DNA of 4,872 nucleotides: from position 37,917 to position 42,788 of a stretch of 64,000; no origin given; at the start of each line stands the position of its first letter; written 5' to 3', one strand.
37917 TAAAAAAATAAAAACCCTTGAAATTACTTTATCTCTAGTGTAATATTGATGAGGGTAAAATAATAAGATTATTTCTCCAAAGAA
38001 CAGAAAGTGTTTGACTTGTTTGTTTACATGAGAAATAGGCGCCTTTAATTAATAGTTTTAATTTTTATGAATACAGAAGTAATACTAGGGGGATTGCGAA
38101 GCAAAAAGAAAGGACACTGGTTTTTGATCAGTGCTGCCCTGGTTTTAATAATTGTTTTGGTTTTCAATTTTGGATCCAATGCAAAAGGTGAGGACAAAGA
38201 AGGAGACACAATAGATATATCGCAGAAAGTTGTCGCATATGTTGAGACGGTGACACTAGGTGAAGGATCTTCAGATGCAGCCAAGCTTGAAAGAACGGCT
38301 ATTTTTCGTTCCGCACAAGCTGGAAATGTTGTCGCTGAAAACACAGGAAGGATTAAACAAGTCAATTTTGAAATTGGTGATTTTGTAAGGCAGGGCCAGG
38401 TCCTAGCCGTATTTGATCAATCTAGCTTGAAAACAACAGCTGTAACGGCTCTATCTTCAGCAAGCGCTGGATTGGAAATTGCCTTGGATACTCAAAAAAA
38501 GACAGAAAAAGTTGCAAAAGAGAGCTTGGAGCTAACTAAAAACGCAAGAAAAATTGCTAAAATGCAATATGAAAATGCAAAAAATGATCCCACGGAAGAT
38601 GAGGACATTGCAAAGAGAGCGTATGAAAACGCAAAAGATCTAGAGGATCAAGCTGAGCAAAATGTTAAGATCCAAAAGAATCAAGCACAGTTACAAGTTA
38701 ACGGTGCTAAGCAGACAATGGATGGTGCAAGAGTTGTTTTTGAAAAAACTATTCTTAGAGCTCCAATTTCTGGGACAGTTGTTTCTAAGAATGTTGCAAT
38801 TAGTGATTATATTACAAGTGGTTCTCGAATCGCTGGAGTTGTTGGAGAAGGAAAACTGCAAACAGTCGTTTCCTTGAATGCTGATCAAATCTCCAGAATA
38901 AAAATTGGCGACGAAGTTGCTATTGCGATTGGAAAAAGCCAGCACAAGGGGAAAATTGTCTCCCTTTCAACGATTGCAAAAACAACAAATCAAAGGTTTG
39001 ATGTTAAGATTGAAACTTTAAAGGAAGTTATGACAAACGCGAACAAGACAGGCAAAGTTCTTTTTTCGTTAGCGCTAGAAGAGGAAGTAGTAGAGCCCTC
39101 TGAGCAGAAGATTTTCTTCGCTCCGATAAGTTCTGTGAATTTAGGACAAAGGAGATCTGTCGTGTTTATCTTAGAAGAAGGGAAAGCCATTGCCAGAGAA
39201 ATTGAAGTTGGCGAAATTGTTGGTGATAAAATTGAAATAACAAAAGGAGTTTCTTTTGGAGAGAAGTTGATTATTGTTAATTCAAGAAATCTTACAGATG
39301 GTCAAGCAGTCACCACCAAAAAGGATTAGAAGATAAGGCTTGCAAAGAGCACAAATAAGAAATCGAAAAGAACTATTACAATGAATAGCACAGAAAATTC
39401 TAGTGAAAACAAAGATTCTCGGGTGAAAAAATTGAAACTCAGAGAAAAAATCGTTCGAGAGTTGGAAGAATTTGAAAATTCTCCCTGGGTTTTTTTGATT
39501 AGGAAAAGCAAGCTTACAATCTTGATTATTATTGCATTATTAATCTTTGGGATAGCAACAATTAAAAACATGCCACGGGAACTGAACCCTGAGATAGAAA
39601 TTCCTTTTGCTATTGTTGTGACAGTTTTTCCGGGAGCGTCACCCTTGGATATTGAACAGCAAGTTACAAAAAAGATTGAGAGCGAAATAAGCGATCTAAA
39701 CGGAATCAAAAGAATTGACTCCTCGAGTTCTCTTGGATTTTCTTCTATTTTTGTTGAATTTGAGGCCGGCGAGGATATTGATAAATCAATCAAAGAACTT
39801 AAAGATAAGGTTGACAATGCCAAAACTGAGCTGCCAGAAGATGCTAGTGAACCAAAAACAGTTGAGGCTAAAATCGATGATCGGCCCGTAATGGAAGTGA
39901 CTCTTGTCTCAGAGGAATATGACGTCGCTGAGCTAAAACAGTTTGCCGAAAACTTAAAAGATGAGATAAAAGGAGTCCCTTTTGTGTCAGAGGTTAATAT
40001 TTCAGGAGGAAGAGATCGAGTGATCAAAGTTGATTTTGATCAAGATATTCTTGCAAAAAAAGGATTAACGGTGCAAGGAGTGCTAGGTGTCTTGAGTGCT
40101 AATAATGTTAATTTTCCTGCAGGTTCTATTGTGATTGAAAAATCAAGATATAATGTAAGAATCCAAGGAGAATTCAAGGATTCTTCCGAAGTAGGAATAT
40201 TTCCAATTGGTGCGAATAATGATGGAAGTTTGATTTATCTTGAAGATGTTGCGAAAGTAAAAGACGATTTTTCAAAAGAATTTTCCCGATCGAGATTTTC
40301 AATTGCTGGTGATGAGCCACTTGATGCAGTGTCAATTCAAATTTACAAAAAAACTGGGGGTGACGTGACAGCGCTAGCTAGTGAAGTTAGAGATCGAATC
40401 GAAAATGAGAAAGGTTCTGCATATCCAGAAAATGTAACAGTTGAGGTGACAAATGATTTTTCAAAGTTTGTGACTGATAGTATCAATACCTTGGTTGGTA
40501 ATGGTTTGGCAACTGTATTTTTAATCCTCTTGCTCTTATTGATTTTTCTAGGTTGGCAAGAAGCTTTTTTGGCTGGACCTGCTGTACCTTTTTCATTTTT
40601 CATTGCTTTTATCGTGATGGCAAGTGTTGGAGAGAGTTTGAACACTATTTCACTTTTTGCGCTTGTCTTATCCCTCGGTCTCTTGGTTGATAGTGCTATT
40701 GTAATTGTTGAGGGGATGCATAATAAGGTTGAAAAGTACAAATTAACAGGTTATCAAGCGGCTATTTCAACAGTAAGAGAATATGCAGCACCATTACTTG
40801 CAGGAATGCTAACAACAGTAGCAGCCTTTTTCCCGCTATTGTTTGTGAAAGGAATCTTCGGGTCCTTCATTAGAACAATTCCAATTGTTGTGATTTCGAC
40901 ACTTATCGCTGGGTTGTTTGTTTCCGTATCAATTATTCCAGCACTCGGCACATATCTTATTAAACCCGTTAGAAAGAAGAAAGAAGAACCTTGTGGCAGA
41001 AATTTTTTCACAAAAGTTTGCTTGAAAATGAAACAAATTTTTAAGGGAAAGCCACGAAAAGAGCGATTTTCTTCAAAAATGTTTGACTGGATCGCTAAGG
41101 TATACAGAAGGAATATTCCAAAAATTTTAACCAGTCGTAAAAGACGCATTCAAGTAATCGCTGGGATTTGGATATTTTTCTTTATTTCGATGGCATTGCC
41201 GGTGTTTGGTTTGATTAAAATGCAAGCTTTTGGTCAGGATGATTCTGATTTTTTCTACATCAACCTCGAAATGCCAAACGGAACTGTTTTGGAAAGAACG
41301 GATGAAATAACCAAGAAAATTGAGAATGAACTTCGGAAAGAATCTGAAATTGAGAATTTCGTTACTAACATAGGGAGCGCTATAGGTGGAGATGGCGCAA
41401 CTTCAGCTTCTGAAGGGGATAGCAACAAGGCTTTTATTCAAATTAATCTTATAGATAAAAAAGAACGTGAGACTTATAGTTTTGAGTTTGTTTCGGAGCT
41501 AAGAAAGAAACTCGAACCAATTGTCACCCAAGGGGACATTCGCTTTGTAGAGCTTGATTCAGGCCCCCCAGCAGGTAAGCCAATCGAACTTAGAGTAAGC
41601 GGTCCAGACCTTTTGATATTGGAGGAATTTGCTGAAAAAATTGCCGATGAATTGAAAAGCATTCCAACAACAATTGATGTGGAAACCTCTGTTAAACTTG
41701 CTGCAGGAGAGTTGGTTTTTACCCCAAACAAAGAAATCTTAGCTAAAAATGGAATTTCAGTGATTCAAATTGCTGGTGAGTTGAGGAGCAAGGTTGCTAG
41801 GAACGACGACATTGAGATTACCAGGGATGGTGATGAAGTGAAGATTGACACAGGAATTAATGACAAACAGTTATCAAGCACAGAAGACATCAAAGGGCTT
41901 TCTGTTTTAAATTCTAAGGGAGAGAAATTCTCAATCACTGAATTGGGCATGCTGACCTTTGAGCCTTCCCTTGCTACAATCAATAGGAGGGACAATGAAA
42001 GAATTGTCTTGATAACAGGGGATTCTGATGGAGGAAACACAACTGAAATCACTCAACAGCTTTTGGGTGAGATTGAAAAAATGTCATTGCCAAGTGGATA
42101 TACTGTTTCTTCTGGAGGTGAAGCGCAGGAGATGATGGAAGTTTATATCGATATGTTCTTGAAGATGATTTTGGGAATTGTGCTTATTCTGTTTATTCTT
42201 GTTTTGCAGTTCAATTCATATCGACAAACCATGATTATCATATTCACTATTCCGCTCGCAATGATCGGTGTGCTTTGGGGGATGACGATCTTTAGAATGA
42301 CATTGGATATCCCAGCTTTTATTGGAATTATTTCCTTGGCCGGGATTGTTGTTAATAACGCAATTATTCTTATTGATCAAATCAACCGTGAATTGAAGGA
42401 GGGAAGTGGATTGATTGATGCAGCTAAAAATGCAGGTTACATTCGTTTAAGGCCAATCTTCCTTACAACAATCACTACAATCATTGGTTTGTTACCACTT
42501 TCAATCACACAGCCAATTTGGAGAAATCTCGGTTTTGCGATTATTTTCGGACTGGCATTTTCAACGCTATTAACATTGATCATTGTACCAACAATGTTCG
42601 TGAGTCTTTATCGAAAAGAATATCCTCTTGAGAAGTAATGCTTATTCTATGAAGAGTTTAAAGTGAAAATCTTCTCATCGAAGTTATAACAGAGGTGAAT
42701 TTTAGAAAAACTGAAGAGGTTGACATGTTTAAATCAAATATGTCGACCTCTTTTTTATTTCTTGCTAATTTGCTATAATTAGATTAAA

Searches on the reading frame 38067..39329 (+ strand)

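Call 80: search_protein_families(library=pfam, proteins=[window:38067-39329:+], max_evalue=0.00001)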
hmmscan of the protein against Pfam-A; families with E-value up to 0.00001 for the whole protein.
window:38067-39329:+ (420 aa): 2 families
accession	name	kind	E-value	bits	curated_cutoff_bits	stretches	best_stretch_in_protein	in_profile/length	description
PF13437.12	HlyD_3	-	2e-14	54.7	22.2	1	230-317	2-93/106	HlyD family secretion protein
PF16576.10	HlyD_D23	-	4e-09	36.5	30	1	86-310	20-194/214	Barrel-sandwich domain of CusB or HlyD membrane-fusion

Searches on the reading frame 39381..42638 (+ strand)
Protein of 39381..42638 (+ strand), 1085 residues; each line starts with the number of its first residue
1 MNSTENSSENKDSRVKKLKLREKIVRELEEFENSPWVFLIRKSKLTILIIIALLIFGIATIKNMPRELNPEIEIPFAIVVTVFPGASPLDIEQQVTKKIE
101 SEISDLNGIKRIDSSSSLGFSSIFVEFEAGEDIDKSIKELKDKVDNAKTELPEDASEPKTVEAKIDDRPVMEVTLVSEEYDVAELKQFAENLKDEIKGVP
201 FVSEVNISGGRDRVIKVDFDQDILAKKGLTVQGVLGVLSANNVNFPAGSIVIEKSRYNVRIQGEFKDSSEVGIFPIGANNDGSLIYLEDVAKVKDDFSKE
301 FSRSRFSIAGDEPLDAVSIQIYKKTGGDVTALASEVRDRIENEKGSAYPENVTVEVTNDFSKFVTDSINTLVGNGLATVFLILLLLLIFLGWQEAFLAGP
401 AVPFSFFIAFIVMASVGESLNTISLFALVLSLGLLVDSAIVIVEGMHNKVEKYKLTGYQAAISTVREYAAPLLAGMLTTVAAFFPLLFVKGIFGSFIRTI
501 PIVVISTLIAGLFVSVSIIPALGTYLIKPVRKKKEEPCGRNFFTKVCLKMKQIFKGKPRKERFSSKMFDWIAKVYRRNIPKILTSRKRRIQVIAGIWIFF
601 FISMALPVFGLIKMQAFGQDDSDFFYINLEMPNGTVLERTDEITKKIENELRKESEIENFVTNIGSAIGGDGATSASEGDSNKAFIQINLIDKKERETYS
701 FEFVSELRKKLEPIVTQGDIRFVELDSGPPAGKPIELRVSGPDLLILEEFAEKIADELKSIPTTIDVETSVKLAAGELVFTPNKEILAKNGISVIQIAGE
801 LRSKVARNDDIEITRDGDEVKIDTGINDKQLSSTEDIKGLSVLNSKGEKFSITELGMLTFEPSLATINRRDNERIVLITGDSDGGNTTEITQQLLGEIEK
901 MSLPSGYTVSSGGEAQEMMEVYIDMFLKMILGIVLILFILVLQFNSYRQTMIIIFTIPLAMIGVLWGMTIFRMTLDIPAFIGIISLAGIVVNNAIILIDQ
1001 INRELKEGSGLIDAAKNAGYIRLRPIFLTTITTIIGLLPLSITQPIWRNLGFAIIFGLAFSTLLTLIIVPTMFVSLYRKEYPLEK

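Call 80: search_protein_families(library=pfam, proteins=[window:39381-42638:+], max_evalue=0.00001)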
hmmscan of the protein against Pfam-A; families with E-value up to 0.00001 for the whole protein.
window:39381-42638:+ (1085 aa): 2 families
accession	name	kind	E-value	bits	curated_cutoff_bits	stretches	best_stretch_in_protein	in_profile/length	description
PF00873.25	ACR_tran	-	7.4e-184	613.7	28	1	38-1075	4-1019/1021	AcrB/AcrD/AcrF family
PF03176.21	MMPL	-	3.6e-09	36.5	20.5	1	878-1076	94-302/333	MMPL family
